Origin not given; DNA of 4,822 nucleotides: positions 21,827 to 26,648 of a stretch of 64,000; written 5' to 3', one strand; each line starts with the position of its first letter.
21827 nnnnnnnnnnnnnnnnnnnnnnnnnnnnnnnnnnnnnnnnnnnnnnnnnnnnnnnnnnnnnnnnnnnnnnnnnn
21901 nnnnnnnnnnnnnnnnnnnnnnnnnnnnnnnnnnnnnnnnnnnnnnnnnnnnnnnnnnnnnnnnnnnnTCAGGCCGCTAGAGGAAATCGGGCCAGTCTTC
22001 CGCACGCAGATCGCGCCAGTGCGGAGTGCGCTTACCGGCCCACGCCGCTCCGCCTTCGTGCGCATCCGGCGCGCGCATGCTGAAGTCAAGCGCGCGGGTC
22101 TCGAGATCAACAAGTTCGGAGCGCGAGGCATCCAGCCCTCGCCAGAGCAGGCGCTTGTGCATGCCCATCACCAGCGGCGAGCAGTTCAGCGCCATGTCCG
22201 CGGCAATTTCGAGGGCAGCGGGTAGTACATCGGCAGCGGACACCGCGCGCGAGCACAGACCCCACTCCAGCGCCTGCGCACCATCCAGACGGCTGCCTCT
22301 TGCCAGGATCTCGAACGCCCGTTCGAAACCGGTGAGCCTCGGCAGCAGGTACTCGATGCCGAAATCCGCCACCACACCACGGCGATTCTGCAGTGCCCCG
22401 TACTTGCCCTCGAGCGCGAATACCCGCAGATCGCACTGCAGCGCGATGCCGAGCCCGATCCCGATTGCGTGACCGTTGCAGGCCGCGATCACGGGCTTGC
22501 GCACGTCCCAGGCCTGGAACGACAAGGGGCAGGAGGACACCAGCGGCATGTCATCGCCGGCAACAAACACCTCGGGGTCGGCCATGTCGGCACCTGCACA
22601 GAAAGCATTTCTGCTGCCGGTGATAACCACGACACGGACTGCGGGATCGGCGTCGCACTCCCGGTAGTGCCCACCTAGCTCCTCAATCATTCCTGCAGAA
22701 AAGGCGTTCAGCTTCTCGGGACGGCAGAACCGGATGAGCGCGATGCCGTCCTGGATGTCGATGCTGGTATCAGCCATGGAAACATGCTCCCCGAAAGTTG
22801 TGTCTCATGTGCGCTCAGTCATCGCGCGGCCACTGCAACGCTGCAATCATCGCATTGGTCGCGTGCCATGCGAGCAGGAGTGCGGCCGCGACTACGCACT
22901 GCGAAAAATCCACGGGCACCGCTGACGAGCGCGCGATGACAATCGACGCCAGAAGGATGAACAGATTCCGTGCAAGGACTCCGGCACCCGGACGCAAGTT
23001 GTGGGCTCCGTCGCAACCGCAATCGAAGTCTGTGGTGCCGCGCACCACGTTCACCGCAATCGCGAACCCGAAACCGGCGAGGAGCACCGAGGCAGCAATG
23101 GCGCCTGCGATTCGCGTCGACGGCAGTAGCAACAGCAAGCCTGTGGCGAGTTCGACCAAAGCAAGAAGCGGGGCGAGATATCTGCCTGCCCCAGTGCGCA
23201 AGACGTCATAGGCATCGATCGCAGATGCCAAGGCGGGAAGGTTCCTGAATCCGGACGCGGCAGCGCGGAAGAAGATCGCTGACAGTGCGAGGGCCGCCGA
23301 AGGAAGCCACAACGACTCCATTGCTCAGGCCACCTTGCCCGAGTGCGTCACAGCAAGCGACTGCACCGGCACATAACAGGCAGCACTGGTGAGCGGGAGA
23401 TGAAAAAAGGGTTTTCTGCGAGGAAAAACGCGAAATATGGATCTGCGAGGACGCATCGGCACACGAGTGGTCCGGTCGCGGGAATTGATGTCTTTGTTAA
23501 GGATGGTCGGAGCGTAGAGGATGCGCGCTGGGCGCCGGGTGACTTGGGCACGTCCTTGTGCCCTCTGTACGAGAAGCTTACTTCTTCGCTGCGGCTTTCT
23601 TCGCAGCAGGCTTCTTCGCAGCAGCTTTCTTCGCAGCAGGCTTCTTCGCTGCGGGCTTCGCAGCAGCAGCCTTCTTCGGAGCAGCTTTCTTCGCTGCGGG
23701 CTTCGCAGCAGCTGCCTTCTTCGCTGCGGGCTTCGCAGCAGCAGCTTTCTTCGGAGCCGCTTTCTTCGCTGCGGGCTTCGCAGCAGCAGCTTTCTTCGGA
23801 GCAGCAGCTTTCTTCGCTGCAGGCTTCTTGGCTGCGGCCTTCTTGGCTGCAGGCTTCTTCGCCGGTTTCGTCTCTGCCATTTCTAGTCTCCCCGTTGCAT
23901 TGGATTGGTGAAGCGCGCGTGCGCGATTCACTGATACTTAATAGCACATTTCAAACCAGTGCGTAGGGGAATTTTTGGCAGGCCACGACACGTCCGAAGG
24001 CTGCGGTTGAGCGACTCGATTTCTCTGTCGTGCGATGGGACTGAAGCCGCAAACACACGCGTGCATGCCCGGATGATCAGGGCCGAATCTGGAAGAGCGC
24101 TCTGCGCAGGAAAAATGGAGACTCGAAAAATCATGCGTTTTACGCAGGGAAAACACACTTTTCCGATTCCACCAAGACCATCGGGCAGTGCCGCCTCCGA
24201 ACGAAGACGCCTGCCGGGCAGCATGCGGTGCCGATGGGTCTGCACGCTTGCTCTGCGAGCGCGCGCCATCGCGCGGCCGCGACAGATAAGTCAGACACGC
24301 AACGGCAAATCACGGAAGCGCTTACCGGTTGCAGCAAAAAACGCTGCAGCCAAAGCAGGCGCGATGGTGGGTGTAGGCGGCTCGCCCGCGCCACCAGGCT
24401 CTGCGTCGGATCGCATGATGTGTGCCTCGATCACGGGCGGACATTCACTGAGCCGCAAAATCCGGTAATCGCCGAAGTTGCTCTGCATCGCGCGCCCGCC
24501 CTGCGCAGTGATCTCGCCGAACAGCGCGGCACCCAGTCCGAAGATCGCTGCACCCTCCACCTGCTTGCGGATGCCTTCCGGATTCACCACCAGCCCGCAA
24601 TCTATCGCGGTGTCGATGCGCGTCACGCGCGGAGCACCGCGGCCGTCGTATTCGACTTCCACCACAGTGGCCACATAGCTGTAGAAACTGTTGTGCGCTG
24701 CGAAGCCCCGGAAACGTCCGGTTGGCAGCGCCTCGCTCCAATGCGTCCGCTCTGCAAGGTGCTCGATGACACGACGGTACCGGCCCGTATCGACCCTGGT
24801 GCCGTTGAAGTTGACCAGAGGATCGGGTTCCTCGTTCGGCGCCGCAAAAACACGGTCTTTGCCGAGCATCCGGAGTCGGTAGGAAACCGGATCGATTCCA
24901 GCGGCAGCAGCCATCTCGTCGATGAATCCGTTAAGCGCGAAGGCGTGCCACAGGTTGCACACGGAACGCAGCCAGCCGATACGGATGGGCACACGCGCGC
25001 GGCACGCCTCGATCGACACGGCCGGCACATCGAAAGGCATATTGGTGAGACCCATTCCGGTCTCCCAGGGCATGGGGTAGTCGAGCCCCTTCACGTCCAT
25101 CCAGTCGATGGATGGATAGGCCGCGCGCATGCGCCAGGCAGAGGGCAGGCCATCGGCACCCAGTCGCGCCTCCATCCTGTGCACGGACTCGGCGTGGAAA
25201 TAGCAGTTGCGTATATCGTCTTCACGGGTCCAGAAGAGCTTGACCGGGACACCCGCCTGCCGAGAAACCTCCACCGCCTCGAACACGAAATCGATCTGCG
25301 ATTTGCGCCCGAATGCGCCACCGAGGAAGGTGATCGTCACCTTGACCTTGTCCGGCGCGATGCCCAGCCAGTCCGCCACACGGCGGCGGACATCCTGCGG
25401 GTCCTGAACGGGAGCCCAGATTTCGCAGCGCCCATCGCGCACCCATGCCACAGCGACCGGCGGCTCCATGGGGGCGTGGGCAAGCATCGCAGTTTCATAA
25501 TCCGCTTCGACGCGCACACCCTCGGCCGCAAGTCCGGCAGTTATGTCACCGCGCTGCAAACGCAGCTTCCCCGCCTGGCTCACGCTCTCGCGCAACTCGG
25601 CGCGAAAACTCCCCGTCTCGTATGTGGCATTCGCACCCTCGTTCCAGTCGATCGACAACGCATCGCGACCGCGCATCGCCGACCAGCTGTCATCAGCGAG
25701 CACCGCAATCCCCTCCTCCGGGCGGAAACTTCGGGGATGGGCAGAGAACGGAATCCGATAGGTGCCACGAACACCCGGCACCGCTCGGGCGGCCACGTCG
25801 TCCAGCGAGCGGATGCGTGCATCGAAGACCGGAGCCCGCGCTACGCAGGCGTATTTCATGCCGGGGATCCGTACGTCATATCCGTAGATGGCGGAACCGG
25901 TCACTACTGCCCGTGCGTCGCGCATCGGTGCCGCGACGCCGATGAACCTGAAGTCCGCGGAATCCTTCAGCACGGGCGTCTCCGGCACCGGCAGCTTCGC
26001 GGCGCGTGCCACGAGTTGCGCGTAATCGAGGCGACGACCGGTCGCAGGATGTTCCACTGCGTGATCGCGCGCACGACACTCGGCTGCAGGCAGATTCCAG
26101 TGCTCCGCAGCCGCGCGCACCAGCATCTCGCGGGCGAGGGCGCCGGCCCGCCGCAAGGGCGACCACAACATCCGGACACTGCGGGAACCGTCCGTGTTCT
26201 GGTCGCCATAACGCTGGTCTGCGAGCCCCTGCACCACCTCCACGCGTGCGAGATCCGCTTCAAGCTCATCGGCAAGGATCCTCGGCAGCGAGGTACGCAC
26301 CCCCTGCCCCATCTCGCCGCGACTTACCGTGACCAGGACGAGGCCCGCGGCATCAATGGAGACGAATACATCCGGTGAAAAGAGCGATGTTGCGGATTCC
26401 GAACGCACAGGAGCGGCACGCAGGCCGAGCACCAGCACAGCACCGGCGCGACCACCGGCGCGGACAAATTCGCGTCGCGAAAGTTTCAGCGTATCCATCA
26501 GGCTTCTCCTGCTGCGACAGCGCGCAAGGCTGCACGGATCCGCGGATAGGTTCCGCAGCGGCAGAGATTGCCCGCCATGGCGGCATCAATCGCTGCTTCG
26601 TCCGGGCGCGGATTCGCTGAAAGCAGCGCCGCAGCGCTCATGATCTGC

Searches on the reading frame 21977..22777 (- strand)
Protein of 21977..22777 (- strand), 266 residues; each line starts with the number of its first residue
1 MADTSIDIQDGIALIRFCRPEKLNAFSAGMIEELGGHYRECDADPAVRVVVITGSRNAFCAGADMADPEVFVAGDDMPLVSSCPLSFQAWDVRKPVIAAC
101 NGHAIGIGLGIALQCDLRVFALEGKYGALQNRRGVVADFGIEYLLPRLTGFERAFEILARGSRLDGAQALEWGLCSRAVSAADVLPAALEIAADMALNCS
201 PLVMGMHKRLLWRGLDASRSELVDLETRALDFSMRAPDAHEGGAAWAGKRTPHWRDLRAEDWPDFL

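Call 90: search_protein_families(library=pfam, proteins=[window:21977-22777:-], max_evalue=0.00001)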
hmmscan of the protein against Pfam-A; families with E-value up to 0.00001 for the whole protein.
window:21977-22777:- (266 aa): 2 families
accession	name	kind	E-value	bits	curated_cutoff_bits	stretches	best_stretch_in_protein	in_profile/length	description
PF00378.25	ECH_1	-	3.9e-46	157.9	27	1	8-256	2-250/251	Enoyl-CoA hydratase/isomerase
PF16113.10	ECH_2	-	2.4e-25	90.2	27.2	1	13-184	2-177/335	Enoyl-CoA hydratase/isomerase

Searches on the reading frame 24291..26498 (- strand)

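Call 90: search_protein_families(library=pfam, proteins=[window:24291-26498:-], max_evalue=0.00001)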
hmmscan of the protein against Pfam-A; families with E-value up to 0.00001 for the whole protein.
window:24291-26498:- (735 aa): 2 families
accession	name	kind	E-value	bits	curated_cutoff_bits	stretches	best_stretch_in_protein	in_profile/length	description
PF20256.3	MoCoBD_2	-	8.3e-37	127.7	27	2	597-687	191-283/283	Molybdopterin cofactor-binding domain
PF02738.23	MoCoBD_1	-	9.7e-31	107.2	27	1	313-543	12-242/244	Molybdopterin cofactor-binding domain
